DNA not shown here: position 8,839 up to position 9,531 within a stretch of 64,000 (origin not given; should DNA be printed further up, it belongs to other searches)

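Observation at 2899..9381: Seven-gene restriction/defence island with a CglI/NgoAVII-type core (PLD nuclease + Z1 ATPase + C5 methylase) plus extra parts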

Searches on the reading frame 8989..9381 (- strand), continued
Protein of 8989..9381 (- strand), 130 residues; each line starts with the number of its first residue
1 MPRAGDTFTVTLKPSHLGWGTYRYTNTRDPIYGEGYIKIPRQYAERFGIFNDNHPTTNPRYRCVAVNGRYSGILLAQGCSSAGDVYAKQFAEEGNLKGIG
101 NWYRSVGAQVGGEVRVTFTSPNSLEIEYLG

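Call 30: search_protein_families(library=pfam, proteins=[L015:8330-9961:+, L015:7775-8326:+, L016:10472-12025:-, L016:13604-15571:-, L032:10492-14265:+, L063:10523-13813:+, L039:10544-12079:+, L039:7386-9854:+, L018:7515-9794:+, L054:11815-12768:-], max_evalue=0.001)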
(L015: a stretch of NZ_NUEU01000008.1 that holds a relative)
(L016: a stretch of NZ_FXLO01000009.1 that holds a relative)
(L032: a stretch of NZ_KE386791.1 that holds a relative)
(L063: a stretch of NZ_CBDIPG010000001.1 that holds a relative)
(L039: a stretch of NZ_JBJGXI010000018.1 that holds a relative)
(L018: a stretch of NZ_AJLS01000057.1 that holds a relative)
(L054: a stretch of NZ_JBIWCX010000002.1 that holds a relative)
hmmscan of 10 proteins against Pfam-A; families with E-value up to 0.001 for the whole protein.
L015:8330-9961:+ (543 aa): 2 families
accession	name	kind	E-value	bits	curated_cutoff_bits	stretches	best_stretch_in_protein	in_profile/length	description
PF11564.14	BpuJI_N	-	1.9e-10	40.9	25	1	80-168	78-170/278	Restriction endonuclease BpuJI - N terminal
PF09491.16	RE_AlwI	-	7.2e-08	32.3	23.1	1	81-348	6-268/441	AlwI restriction endonuclease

L015:7775-8326:+ (183 aa): 0 families

L016:10472-12025:- (517 aa): 1 family
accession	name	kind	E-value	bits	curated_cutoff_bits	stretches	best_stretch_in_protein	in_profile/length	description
PF09254.17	FokI_cleav_dom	-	3.8e-19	69.3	25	1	358-509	26-186/188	FokI, cleavage domain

L016:13604-15571:- (655 aa): 2 families
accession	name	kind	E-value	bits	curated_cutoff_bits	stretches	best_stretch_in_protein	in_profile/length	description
PF10593.14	Z1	-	9.9e-46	156.6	25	1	266-485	2-225/228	Z1 domain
PF18766.7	SWI2_SNF2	-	3.2e-05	24.1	26.7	1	60-210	29-161/221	SWI2/SNF2 ATPase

L032:10492-14265:+ (1257 aa): 2 families
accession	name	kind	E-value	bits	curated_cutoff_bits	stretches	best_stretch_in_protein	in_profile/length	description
PF25199.1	nSTAND_NTPase5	-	3.3e-06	27.4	34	1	200-298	39-135/145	Novel STAND NTPase 5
PF20720.3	nSTAND3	-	8.8e-06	25.9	27.2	1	187-319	2-135/155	Novel STAND NTPase 3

L063:10523-13813:+ (1096 aa): 6 families
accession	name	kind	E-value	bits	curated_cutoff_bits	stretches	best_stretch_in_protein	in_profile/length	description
PF07676.18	PD40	-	1.7e-32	111.1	20.9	3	93-118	12-38/38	WD40-like Beta Propeller Repeat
PF01979.26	Amidohydro_1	-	7.8e-20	71.8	25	1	711-1045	1-344/345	Amidohydrolase family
PF07969.17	Amidohydro_3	-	5.3e-13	49.7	29.7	1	939-1044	348-469/472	Amidohydrolase family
PF00930.27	DPPIV_N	-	2.4e-09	36.8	22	0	382-436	23-82/354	Dipeptidyl peptidase IV (DPP IV) N-terminal region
PF25174.1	Beta-prop_THOC3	-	2.2e-07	30.6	305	0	398-469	85-152/272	THOC3 beta-propeller domain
PF07833.16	Cu_amine_oxidN1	-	0.00044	20.6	24.2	0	582-675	17-77/108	Copper amine oxidase N-terminal domain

L039:10544-12079:+ (511 aa): 1 family
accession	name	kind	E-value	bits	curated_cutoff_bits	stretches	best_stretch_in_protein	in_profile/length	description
PF09254.17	FokI_cleav_dom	-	6.2e-18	65.3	25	1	355-502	26-187/188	FokI, cleavage domain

L039:7386-9854:+ (822 aa): 11 families
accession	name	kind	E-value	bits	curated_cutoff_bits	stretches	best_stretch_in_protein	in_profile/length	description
PF00717.28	Peptidase_S24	-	3.9e-32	110.8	23.3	1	702-817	1-116/116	Peptidase S24-like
PF13361.12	UvrD_C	-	5.8e-30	105.3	25.6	2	427-492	284-348/350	UvrD-like helicase C-terminal domain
PF00580.27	UvrD-helicase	-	1e-22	81.6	23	1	18-292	1-253/271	UvrD/REP helicase N-terminal domain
PF13588.12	HSDR_N_2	-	1.5e-20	73.8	25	1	538-636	1-96/110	Type I restriction enzyme R protein N terminus (HSDR_N)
PF13245.12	AAA_19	-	6.2e-10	39.8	25.1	1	23-292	2-131/134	AAA domain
PF13538.12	UvrD_C_2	-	5.1e-07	29.9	27.4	1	432-489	4-51/52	UvrD-like helicase C-terminal domain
PF13604.12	AAA_30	-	2.7e-05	24.4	27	0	18-47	2-34/191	AAA domain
PF13401.12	AAA_22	-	3.1e-05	24.7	27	0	246-277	79-115/130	AAA domain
PF01443.25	Viral_helicase1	-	0.00019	21.8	21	0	35-51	2-18/228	Viral superfamily 1 RNA helicase core domain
PF09848.15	SLFN-g3_helicase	-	0.0003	20.6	24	0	35-110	5-74/354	Schlafen group 3, DNA/RNA helicase domain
PF04851.21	ResIII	-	0.00041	20.7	22.5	1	31-127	23-114/164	Type III restriction enzyme, res subunit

L018:7515-9794:+ (759 aa): 4 families
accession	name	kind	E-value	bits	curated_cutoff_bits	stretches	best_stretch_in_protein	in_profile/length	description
PF00986.26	DNA_gyraseB_C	-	4e-12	46.5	29.8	1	698-744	5-51/63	DNA gyrase B subunit, carboxyl terminus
PF01751.28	Toprim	-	4.3e-11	43.3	23.1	1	552-661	1-93/96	Toprim domain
PF11564.14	BpuJI_N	-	3.9e-07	30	25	1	82-183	80-180/278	Restriction endonuclease BpuJI - N terminal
PF09491.16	RE_AlwI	-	8.8e-07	28.7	23.1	1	85-318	10-242/441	AlwI restriction endonuclease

L054:11815-12768:- (317 aa): 1 family
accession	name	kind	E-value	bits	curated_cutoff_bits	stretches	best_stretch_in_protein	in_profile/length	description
PF13391.12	HNH_2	-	7.2e-15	55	21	1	218-269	1-66/66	HNH endonuclease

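Call 46: search_protein_representatives(alignment_id=A1)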
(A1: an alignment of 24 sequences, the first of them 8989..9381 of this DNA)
Query: 24 sequences, 129 profile positions. Proteins with E-value up to 0.001 (for the whole library): 208; up to 1e-10: 146; up to 1e-30: 39. The best 150 are listed.
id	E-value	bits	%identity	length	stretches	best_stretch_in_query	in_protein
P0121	9.6e-52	190.8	-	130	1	1-129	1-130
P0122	1.1e-51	190.6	-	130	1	1-128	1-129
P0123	5.4e-47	175.4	-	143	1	1-127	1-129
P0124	5.7e-47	175.3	-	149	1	1-128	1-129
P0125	7.6e-47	174.9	-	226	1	1-127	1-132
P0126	7.0e-46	171.8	-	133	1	1-128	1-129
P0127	3.4e-45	169.6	-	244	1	1-128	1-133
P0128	2.5e-43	163.5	-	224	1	1-128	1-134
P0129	2.8e-43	163.4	-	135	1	1-129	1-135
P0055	1.3e-42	161.2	-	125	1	1-99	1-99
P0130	5.8e-42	159.1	-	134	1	1-127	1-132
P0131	1.1e-41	158.2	-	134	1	1-128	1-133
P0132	9.8e-41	155.2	-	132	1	1-128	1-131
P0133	4.6e-39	149.8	-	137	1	1-129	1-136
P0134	1.9e-38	147.8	-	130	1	1-128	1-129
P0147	1.0e-34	135.7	-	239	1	1-127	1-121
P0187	1.9e-20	89.6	-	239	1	7-129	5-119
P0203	8.1e-18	81.0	-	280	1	32-107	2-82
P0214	9.5e-17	77.6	-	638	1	7-128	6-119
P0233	8.6e-14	68.0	-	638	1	7-126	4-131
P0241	5.0e-13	65.6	-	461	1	7-129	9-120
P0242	8.1e-13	64.9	-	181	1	1-62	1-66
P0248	3.7e-12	62.7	-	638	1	7-129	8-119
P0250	5.6e-12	62.2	-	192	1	57-127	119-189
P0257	2.2e-11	60.2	-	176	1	85-128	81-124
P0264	2.2e-10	57.0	-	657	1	7-101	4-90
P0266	2.8e-10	56.7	-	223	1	7-128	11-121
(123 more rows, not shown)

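Call 47: search_protein_families(library=pfam, proteins=[P0125, P0127, P0128, P0147, P0187, P0214, P0233, P0241, P0264, P0266], max_evalue=0.01)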
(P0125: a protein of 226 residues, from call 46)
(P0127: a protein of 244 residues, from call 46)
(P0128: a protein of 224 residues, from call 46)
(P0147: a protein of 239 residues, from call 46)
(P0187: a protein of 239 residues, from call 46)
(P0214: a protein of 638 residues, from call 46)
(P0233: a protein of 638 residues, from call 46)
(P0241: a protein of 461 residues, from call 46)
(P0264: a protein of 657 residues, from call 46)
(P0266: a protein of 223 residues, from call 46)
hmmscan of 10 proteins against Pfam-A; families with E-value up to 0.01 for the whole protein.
P0125 (226 aa): 1 family
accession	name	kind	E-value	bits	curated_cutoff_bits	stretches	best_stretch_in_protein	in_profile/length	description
PF20731.2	RE_NgoFVII_C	-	0.0016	18.9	23.8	1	10-110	19-103/131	NgoFVII C-terminal B3-like DNA-binding domain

P0127 (244 aa): 1 family
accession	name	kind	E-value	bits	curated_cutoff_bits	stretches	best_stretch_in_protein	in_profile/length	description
PF20731.2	RE_NgoFVII_C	-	0.00022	21.7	23.8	1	11-120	20-113/131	NgoFVII C-terminal B3-like DNA-binding domain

P0128 (224 aa): 2 families
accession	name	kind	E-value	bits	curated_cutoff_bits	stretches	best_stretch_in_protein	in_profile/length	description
PF20731.2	RE_NgoFVII_C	-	4.4e-05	24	23.8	1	11-110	20-101/131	NgoFVII C-terminal B3-like DNA-binding domain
PF21196.3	PcrA_UvrD_tudor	-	0.0022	18.2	23.9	1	177-210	1-38/48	PcrA/UvrD tudor domain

P0147 (239 aa): 1 family
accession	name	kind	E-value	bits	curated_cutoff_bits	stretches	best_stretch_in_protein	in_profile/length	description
PF20731.2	RE_NgoFVII_C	-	8.5e-05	23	23.8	1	13-97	22-100/131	NgoFVII C-terminal B3-like DNA-binding domain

P0187 (239 aa): 6 families
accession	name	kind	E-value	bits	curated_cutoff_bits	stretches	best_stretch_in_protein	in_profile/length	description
PF13304.12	AAA_21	-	9.3e-05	23.1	27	1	184-221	2-42/304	AAA domain, putative AbiEii toxin, Type IV TA system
PF00005.33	ABC_tran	-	0.00091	20.3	25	1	178-209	8-39/137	ABC transporter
PF20731.2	RE_NgoFVII_C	-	0.0019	18.7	23.8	1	14-94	25-101/131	NgoFVII C-terminal B3-like DNA-binding domain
PF13175.12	AAA_15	-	0.0029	17.7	32.1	1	164-208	16-50/374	AAA ATPase domain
PF02463.25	SMC_N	-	0.0075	16.2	40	0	180-202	20-45/220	RecF/RecN/SMC N terminal domain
PF13555.12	AAA_29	-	0.0097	16.1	27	0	183-215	24-58/61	P-loop containing region of AAA domain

P0214 (638 aa): 5 families
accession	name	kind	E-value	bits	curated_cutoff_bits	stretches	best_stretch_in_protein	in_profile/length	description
PF13304.12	AAA_21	-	4.2e-18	66.9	27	2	315-527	139-303/304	AAA domain, putative AbiEii toxin, Type IV TA system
PF13175.12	AAA_15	-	1.8e-11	44.7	32.1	1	184-527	24-374/374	AAA ATPase domain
PF02463.25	SMC_N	-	0.0012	18.7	40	0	183-527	23-202/220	RecF/RecN/SMC N terminal domain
PF00005.33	ABC_tran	-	0.0062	17.6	25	0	188-210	15-37/137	ABC transporter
PF13514.12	AAA_27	-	0.0099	15.9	22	0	182-215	24-57/206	AAA domain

P0233 (638 aa): 4 families
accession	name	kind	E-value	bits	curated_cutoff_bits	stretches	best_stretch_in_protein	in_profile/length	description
PF13304.12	AAA_21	-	2.4e-18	67.7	27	2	451-534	223-304/304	AAA domain, putative AbiEii toxin, Type IV TA system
PF13175.12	AAA_15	-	4.5e-17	63.2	32.1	1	189-533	19-374/374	AAA ATPase domain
PF00005.33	ABC_tran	-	1.9e-05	25.7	25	1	197-221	12-36/137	ABC transporter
PF02463.25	SMC_N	-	0.0071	16.2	40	0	195-216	23-44/220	RecF/RecN/SMC N terminal domain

P0241 (461 aa): 1 family
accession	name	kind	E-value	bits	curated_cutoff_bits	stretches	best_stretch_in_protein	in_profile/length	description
PF13514.12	AAA_27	-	0.0038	17.3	22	1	181-214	24-57/206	AAA domain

P0264 (657 aa): 5 families
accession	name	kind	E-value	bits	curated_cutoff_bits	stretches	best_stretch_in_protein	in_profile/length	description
PF13304.12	AAA_21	-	1.4e-15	58.7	27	1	206-546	4-304/304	AAA domain, putative AbiEii toxin, Type IV TA system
PF13175.12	AAA_15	-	1.4e-12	48.4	32.1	1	186-545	17-374/374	AAA ATPase domain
PF02463.25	SMC_N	-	0.00039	20.4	40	0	364-553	75-210/220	RecF/RecN/SMC N terminal domain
PF00005.33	ABC_tran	-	0.0058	17.7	25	0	205-226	15-36/137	ABC transporter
PF20731.2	RE_NgoFVII_C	-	0.0059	17.1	23.8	0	10-88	22-96/131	NgoFVII C-terminal B3-like DNA-binding domain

P0266 (223 aa): 0 families

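Call 70: search_protein_families(library=pfam, proteins=[P0203, P0250, P0257, P0242, P0248, P0088], max_evalue=0.01)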
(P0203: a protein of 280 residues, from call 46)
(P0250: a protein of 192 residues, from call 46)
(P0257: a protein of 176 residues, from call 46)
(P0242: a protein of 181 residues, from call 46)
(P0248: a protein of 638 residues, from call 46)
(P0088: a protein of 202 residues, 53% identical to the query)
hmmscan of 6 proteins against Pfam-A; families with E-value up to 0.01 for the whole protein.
P0203 (280 aa): 0 families

P0250 (192 aa): 1 family
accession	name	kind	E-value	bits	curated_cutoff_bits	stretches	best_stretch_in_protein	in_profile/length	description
PF23475.1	zf-Tbcl_FmdE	-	0.0096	15.8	23.2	0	73-84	3-14/35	FmdE treble clef zinc finger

P0257 (176 aa): 0 families

P0242 (181 aa): 0 families

P0248 (638 aa): 4 families
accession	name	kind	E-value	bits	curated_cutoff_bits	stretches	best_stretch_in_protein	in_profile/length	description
PF13175.12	AAA_15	-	1.4e-19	71.4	32.1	1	174-530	17-374/374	AAA ATPase domain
PF13304.12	AAA_21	-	3.5e-16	60.6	27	1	411-531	220-304/304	AAA domain, putative AbiEii toxin, Type IV TA system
PF00005.33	ABC_tran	-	1.6e-05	26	25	1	176-208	4-36/137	ABC transporter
PF02463.25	SMC_N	-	0.00031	20.7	40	1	183-532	24-204/220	RecF/RecN/SMC N terminal domain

P0088 (202 aa): 0 families

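Call 78: search_dna_similar(query=window:8989-9381:-, collection=plasmids, mode=protein, max_rows=15)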
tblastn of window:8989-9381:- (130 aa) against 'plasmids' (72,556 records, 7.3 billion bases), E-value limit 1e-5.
Records with a match: 1; places in all: 1; records where one place covers at least 80% of the query: 1.
Best place of each record, by identity: <60% 1.
By first word of the organism name: Priestia 1.
By predicted mobility (MOB-suite, as given by PLSDB): mobilizable 1.
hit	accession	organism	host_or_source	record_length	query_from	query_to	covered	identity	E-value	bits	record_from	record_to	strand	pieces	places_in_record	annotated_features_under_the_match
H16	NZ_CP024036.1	Priestia aryabhattai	single cell,enriched culture of compost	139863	1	129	99%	49.2%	8e-35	133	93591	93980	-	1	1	hypothetical protein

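Call 80: get_annotated_region(hit=H16, flank=6000)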
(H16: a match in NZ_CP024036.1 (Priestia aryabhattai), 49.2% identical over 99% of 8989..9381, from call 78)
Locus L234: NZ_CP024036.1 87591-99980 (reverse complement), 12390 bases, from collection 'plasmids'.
description: Priestia aryabhattai strain K13 plasmid unnamed1
organism: Priestia aryabhattai (NCBI taxid 412384)
taxonomy: Bacteria; Bacillota; Bacilli; Bacillales; Bacillaceae; Priestia; Priestia aryabhattai
host: -; source: single cell,enriched culture of compost; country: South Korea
typing (MOB-suite, as given by PLSDB): mobilizable; replicon rep_cluster_385; relaxase MOBP
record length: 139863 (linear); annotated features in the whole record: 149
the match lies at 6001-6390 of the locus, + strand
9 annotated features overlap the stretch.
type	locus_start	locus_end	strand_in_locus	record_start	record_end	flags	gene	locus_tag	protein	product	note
CDS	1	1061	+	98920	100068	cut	-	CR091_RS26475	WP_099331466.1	site-specific integrase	GO:0015074 - DNA integration [Evidence IEA]; GO:0006310 - DNA recombination [Evidence IEA]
CDS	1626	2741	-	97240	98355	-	-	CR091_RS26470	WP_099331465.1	GTPase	-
CDS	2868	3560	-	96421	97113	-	-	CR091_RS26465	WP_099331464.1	hypothetical protein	-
CDS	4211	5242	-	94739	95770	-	-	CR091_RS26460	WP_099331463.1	DUF4365 domain-containing protein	-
CDS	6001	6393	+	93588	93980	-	-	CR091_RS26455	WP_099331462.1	hypothetical protein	-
CDS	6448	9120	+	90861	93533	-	-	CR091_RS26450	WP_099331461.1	Z1 domain-containing protein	-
CDS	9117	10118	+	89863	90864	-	-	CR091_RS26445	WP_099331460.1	PD-(D/E)XK motif protein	-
CDS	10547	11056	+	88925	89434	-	-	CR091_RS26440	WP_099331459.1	hypothetical protein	-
CDS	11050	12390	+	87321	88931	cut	-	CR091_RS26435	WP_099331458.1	AlwI family type II restriction endonuclease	-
